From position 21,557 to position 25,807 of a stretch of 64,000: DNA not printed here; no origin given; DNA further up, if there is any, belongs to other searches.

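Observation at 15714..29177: Three giant lipoprotein genes joined to the prepilin peptidase / pilus motor operon: a possible pilus-coupled adhesin or cargo module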

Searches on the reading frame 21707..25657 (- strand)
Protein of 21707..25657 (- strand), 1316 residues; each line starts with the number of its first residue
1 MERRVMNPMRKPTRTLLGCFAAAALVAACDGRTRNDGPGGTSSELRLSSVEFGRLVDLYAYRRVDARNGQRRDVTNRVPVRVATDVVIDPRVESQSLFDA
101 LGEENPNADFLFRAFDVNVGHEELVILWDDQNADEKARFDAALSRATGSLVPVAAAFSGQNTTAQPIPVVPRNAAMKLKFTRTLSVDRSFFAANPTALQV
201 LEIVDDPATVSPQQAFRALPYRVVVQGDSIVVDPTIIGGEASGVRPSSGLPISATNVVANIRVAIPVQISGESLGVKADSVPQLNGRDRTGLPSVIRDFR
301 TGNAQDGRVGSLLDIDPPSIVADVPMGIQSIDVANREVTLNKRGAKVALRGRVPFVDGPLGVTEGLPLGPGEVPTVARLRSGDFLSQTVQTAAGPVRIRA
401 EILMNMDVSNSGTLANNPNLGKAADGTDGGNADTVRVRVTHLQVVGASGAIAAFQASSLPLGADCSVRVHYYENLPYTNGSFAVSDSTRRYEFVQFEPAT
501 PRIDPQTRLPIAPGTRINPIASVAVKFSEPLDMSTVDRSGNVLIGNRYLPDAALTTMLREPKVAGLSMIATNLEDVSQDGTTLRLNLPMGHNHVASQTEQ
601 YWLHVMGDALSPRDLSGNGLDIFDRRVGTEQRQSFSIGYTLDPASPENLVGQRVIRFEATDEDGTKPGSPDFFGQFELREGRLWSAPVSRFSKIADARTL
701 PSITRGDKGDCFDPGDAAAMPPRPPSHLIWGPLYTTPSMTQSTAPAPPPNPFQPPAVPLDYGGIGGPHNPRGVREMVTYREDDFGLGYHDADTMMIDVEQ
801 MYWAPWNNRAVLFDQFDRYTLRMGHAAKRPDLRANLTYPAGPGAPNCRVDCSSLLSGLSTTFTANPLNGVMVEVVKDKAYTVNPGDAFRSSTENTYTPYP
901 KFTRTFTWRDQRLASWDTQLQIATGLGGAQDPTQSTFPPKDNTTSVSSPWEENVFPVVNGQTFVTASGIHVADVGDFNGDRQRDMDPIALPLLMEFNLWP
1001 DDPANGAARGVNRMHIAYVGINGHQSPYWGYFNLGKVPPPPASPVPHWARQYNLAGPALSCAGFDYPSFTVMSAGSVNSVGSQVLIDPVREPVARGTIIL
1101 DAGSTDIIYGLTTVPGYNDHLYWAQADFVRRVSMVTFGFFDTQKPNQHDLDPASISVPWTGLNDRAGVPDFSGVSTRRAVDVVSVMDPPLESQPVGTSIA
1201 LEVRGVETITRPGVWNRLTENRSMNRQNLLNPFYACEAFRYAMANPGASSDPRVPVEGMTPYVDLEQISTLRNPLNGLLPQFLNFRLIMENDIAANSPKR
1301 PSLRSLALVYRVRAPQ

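Call 4: search_protein_families(library=pfam, proteins=[window:21707-25657:-], max_evalue=1)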
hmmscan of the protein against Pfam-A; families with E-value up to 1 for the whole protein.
window:21707-25657:- (1316 aa): 0 families

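Call 16: search_protein_families(library=ncbifam, proteins=[window:21707-25657:-], max_evalue=0.1)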
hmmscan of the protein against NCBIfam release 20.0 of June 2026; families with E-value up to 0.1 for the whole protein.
window:21707-25657:- (1316 aa): 0 families

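Call 27: find_homologous_proteins(query=window:21707-25657:-)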
Query window:21707-25657:- (1316 aa): 191 proteins with E <= 0.001 among 8000 candidates; the best 120 are listed.
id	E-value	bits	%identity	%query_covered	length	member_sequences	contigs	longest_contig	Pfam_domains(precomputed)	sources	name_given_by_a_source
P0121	0.0e+0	2525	82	100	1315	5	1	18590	-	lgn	-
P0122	0.0e+0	2503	81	100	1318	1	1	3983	-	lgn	-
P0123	0.0e+0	2013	67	99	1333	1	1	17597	-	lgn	-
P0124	0.0e+0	1954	66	99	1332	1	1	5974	-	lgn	-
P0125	0.0e+0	1928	64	99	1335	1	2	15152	-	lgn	-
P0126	0.0e+0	1910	64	98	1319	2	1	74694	-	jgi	-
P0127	0.0e+0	1910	65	99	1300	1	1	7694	-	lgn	-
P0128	0.0e+0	1854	62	99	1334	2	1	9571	-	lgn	-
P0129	0.0e+0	1771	61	98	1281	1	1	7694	-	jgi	jgi:hypothetical protein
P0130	0.0e+0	1662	58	98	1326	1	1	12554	-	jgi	jgi:hypothetical protein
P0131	0.0e+0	1428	53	98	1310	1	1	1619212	-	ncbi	ncbi:MAG: hypothetical protein R3F56_11260 [Planctomycetota bacterium]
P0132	0.0e+0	1379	63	71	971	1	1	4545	-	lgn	-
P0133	0.0e+0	1255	49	98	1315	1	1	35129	-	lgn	-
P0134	0.0e+0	1249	48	99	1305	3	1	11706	-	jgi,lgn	jgi:hypothetical protein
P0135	0.0e+0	1201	48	99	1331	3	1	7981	-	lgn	-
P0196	2.8e-276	938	41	98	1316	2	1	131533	-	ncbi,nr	ncbi:MAG: hypothetical protein H6838_20520 [Planctomycetes bacterium]|nr:hypothetical protein [Planc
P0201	1.1e-275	936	41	98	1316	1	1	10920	-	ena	-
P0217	1.2e-271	923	41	98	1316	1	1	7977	-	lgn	-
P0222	1.6e-269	916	40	98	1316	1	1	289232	-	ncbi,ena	-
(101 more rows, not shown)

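Call 30: find_related_loci(query=A2, collection=genome_contigs, flank=10000)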
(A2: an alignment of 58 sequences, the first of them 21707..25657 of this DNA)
Query A2 (1316 aa) in genome_contigs; peptide patterns used: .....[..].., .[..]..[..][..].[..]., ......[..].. (x = any residue, [..] = any of these).
227 stretches matched a pattern; 209 encode a relative of the query (tblastn E <= 1e-3); the best 80 are kept; 80 distinct loci.
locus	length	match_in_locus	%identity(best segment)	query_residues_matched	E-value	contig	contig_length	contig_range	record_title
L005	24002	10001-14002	62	9-1316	0e+0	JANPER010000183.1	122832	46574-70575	MAG: Planctomycetota bacterium isolate VAR_78_metabat_20 VAR_78_k141_1761814, whole genome shotgun sequence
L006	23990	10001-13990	66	9-1315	0e+0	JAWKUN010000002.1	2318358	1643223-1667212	MAG: Planctomycetota bacterium isolate BC2.135 BC2.135.fa-2, whole genome shotgun sequence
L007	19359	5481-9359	48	16-1316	0e+0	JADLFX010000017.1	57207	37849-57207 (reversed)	MAG: Planctomycetota bacterium isolate SJ402 c_000000158343, whole genome shotgun sequence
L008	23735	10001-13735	46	47-1314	0e+0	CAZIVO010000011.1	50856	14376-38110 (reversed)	MAG TPA_asm: uncultured candidatus Brocadiaceae bacterium isolate SRP260945_co1_499 genome assembly, contig: NODE_840_le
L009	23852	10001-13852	53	26-1316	0e+0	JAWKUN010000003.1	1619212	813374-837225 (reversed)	MAG: Planctomycetota bacterium isolate BC2.135 BC2.135.fa-3, whole genome shotgun sequence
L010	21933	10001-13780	46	40-1312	0e+0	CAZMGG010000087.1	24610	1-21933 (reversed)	MAG TPA_asm: uncultured candidatus Brocadiaceae bacterium isolate SRP239054_co1_40 genome assembly, contig: NODE_1334_le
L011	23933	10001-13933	44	22-1316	0e+0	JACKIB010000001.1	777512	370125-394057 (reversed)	MAG: Planctomycetota bacterium isolate HK-STAS-PLAN-33 HK-STAS-PLAN-33_1, whole genome shotgun sequence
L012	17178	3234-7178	43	9-1316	0e+0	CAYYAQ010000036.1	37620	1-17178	MAG TPA_asm: uncultured candidatus Brocadiaceae bacterium isolate SRP308112_co1_416 genome assembly, contig: NODE_1273_l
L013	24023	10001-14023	45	3-1311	0e+0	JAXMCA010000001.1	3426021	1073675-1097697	MAG: Planctomycetota bacterium isolate STL-PLA50 C1.132.fa-1, whole genome shotgun sequence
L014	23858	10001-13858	44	8-1312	0e+0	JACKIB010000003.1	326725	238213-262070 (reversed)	MAG: Planctomycetota bacterium isolate HK-STAS-PLAN-33 HK-STAS-PLAN-33_3, whole genome shotgun sequence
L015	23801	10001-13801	44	38-1311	0e+0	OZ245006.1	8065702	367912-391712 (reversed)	MAG: Planctomycetota bacterium isolate 38a7a2fe-8a90-4c6b-bc07-7099b689307d genome assembly, chromosome: 1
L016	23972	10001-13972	45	8-1312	0e+0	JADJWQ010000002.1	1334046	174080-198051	MAG: Planctomycetota bacterium isolate Kalu_18-Q3-R12-55_BAT3C.357 tig00001024-10-13310640, whole genome shotgun sequenc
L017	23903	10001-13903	45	41-1312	0e+0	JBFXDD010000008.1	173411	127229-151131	MAG: Planctomycetota bacterium isolate CA_2019_TPBS_85 NODE_766_length_173411_cov_79.182267_TPBS, whole genome shotgun s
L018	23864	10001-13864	44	47-1312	0e+0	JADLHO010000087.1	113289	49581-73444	MAG: Planctomycetota bacterium isolate SJ480 c_000000339959, whole genome shotgun sequence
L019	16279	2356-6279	43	26-1312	0e+0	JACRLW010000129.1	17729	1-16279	MAG: Planctomycetota bacterium isolate NC_groundwater_1891_Pr3_B-0.1um_70_9 SR2-18-B1_coassembly_520006, whole genome sh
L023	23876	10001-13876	42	7-1316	0e+0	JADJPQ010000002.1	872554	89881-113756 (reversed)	MAG: Planctomycetota bacterium isolate Fred_18-Q3-R57-64_BATAC.530 tig00003375-10-8720580, whole genome shotgun sequence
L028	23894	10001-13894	41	22-1316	0e+0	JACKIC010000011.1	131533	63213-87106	MAG: Planctomycetota bacterium isolate HK-STAS-PLAN-34 HK-STAS-PLAN-34_11, whole genome shotgun sequence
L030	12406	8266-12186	40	29-1316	0e+0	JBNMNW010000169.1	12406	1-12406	MAG: Planctomycetota bacterium isolate 3300053697_24 Ga0535652_0006744, whole genome shotgun sequence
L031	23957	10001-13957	41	9-1316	0e+0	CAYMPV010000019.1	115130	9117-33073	MAG TPA_asm: uncultured candidatus Brocadiaceae bacterium isolate SRP329715_co2_17 genome assembly, contig: NODE_334_len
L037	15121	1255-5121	42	29-1316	0e+0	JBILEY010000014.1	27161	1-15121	MAG: Planctomycetota bacterium isolate ME2016-07-29_3300044622_group7_bin193 Rohwer_bin1783_scaffold_919_c1, whole genom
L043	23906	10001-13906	40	29-1316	0e+0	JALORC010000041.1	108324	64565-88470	MAG: Planctomycetota bacterium isolate Prado171 scaffold_470, whole genome shotgun sequence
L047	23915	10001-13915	39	13-1316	0e+0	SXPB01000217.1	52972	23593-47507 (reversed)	MAG: Planctomycetia bacterium isolate F1-120-MAGs241 F1-120__c588970, whole genome shotgun sequence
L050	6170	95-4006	40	29-1316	0e+0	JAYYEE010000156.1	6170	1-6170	MAG: Planctomycetota bacterium isolate XS_MAG54 XS_MAG54_0156, whole genome shotgun sequence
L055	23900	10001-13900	39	28-1316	0e+0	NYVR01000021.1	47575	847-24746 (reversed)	MAG: Planctomycetota bacterium isolate CPC3 78146, whole genome shotgun sequence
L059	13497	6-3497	41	155-1316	0e+0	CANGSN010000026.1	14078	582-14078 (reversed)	MAG: Planctomycetota bacterium isolate RE-15aug16-297 genome assembly, contig: RE-15aug16-C6229, whole genome shotgun se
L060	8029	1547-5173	37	15-1316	0e+0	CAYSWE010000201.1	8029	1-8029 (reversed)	MAG TPA_asm: uncultured Phycisphaerales bacterium isolate SRP163575_co1_399 genome assembly, contig: NODE_19670_length_8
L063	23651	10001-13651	37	26-1316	0e+0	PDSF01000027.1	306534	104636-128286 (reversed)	MAG: Planctomycetota bacterium isolate DOLJORAL78_63_9 DolJOral78_scaffold_4, whole genome shotgun sequence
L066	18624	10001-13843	43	23-1316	0e+0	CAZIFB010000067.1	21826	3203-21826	MAG TPA_asm: uncultured candidatus Brocadiaceae bacterium isolate SRP237561_co1_222 genome assembly, contig: NODE_3854_l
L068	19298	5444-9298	42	14-1316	0e+0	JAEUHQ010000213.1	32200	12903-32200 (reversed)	MAG: Planctomycetota bacterium isolate new MAG-21 k141_1824187, whole genome shotgun sequence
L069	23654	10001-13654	36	28-1316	0e+0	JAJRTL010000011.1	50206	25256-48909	MAG: Planctomycetota bacterium isolate Dive96_bin1.63 k141_141024, whole genome shotgun sequence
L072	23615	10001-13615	35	26-1316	0e+0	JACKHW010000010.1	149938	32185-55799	MAG: Planctomycetota bacterium isolate HK-STAS-PLAN-28 HK-STAS-PLAN-28_10, whole genome shotgun sequence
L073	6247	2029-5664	34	17-1316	0e+0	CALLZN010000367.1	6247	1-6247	MAG TPA_asm: uncultured bacterium isolate SRR2107182_bin.46_CONCOCT_v1.1_MAG genome assembly, contig: ERZ794931.5657, wh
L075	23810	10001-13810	41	29-1316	0e+0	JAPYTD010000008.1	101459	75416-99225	MAG: Planctomycetota bacterium isolate PW6.concoct.127_sub PW6_221_length_101459_cov_10.759743, whole genome shotgun seq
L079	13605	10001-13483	35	27-1313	0e+0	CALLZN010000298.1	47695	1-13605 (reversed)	MAG TPA_asm: uncultured bacterium isolate SRR2107182_bin.46_CONCOCT_v1.1_MAG genome assembly, contig: ERZ794931.438, who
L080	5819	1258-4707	34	39-1316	0e+0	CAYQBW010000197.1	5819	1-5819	MAG TPA_asm: uncultured Planctomycetia bacterium isolate binchicken_co188_373 genome assembly, contig: NODE_14704_length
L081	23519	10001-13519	34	16-1316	0e+0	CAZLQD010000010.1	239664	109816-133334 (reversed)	MAG TPA_asm: uncultured Planctomycetia bacterium isolate binchicken_co219_205 genome assembly, contig: k141_1126941, who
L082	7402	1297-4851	33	8-1316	0e+0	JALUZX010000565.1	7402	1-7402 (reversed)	MAG: Planctomycetota bacterium isolate 132-544_metabat1_scaf2bin.052 132-544_scaffold_4186_c1, whole genome shotgun sequ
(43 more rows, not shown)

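Call 37: search_protein_families(library=pfam, proteins=[L014:1964-3046:+, L014:3196-4296:+, L014:4363-5703:+, L014:14260-15480:+, L014:16501-19836:-, L009:7101-8744:+, L009:14583-16538:+, L009:16844-19825:+, L009:19900-23652:+, L079:2916-7184:+], max_evalue=0.001)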
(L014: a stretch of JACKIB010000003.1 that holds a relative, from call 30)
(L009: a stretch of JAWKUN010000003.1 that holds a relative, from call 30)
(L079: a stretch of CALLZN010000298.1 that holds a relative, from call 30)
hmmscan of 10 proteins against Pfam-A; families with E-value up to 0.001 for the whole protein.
L014:1964-3046:+ (360 aa): 0 families

L014:3196-4296:+ (366 aa): 0 families

L014:4363-5703:+ (446 aa): 0 families

L014:14260-15480:+ (406 aa): 0 families

L014:16501-19836:- (1111 aa): 1 family
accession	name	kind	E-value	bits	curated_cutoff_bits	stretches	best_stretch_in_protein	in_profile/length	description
PF01704.24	UDPGP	-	1.1e-07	31.4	22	1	882-1003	158-283/413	UTP--glucose-1-phosphate uridylyltransferase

L009:7101-8744:+ (547 aa): 0 families

L009:14583-16538:+ (651 aa): 3 families
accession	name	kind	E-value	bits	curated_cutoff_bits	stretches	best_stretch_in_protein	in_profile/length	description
PF13688.12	Reprolysin_5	-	2.1e-10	41.6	27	1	266-468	2-164/196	Metallo-peptidase family M12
PF13582.12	Reprolysin_3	-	9.8e-06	26.5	22.4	1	377-455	62-123/123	Metallo-peptidase family M12B Reprolysin-like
PF13583.11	Reprolysin_4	-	0.00028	21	22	0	436-512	135-191/203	Metallo-peptidase family M12B Reprolysin-like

L009:16844-19825:+ (993 aa): 3 families
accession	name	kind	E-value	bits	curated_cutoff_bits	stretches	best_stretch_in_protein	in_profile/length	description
PF17164.10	DUF5122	-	2.1e-30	105.1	27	1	780-803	2-25/36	Domain of unknown function (DUF5122) beta-propeller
PF12768.13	Rax2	-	6.7e-26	91.6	28.8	4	733-824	34-129/254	Rax2 C-terminal beta propeller domain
PF19565.4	DUF6087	-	3.7e-13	50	27.1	0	293-319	44-71/99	Family of unknown function (DUF6087)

L009:19900-23652:+ (1250 aa): 5 families
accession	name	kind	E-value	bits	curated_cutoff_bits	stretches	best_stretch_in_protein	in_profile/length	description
PF07494.17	Reg_prop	-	4e-24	82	20.4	1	82-105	1-24/24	Two component regulator propeller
PF00072.30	Response_reg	-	3.2e-18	66.4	30.2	1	1119-1229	1-110/111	Response regulator receiver domain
PF02518.31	HATPase_c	-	2.1e-17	64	26.4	1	983-1096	5-109/111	Histidine kinase-, DNA gyrase B-, and HSP90-like ATPase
PF07495.19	Y_Y_Y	-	2.9e-08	33.9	26.6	1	700-760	2-62/65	Y_Y_Y domain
PF00512.31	HisKA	-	4.1e-08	33.6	26.9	1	875-937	2-65/66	His Kinase A (phospho-acceptor) domain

L079:2916-7184:+ (1422 aa): 3 families
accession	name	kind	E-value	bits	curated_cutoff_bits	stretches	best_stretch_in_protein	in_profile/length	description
PF13243.12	SQHop_cyclase_C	-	2.5e-12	46.9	26.1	1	1055-1246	85-269/319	Squalene-hopene cyclase C-terminal domain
PF07676.18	PD40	-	2.8e-06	27.6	20.9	1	183-216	5-37/38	WD40-like Beta Propeller Repeat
PF00432.27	Prenyltrans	-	5.3e-05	23.2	26.5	1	1063-1197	101-211/304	Prenyltransferase alpha-alpha toroid domain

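Call 65: predict_structure(alignment_id=A3)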
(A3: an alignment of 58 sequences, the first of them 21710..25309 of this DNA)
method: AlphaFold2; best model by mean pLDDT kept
length: 1200 residues; sequences in the alignment: 58
mean_pLDDT: 86.9   pTM: 0.80
mean pLDDT of the five models: 86.9, 84.8, 83.4, 81.6, 80.5
residues with pLDDT >= 90: 588; 70-90: 521; 50-70: 83; < 50: 8
segments of 3 or more residues with pLDDT < 50: 937-939
pLDDT, mean of each block of 10 residues (from residue 1): 53 69 77 81 87 90 88 87 90 84 89 88 70 84 92 72 92 92 89 82 94 95 93 94 90 91 93 89 93 89 89 90 90 87 93 94 88 94 89 90 96 89 93 89 92 93 90 96 96 88 92 89 96 95 87 88 92 94 90 84 79 87 87 76 86 94 92 82 96 92 93 86 80 86 92 83 94 95 94 84 78 58 71 81 86 79 69 83 79 87 80 76 79 63 75 94 89 94 86 88 94 93 94 88 91 91 95 87 95 85 74 79 74 72 92 92 95 87 90 94
secondary structure, 60 per line:
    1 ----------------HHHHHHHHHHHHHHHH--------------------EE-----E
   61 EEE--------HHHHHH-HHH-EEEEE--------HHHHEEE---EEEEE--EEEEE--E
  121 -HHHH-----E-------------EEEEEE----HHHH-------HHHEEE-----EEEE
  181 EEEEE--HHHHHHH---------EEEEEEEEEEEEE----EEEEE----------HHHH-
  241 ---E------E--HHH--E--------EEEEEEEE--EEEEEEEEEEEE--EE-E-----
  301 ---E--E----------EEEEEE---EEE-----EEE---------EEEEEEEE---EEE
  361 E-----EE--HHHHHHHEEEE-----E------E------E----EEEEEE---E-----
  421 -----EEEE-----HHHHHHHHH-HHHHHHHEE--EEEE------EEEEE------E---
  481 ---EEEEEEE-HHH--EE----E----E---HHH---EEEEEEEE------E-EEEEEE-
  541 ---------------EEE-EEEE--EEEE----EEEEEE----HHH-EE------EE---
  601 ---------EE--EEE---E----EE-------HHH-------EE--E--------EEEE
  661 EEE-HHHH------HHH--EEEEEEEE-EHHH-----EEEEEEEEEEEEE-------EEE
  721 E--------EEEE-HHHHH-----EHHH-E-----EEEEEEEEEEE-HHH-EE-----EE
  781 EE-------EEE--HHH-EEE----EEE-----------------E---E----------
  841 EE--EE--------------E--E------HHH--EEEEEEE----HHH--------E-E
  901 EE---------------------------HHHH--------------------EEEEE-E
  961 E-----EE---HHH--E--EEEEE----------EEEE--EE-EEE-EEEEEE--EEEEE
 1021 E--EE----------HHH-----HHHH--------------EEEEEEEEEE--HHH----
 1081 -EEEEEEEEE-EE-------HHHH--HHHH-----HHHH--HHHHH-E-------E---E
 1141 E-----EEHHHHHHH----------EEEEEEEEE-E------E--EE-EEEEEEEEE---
elements in order (helices of 4 or more, strands of 3 or more residues): H17-32 E60-63 H72-77 E83-87 H96-99 E100-102 E106-110 E113-117 H122-125 E145-150 H155-158 E169-171 E177-185 H188-194 E204-216 E221-225 H236-239 E268-275 E278-289 E318-323 E327-329 E335-337 E347-354 E358-361 H371-377 E378-381 E406-411 E426-429 H435-443 H445-451 E456-459 E466-470 E484-490 E518-525 E534-539 E556-558 E560-563 E566-569 E574-579 E614-616 E657-663 H665-668 E680-687 E698-710 E718-721 E730-733 H735-739 E756-766 E779-782 E790-792 E799-801 E806-808 E876-882 E900-902 H930-933 E954-958 E980-984 E995-998 E1004-1006 E1008-1013 E1016-1021 H1044-1047 E1062-1071 E1082-1090 H1101-1104 H1107-1110 H1116-1119 H1122-1126 H1149-1155 E1166-1174 E1189-1197
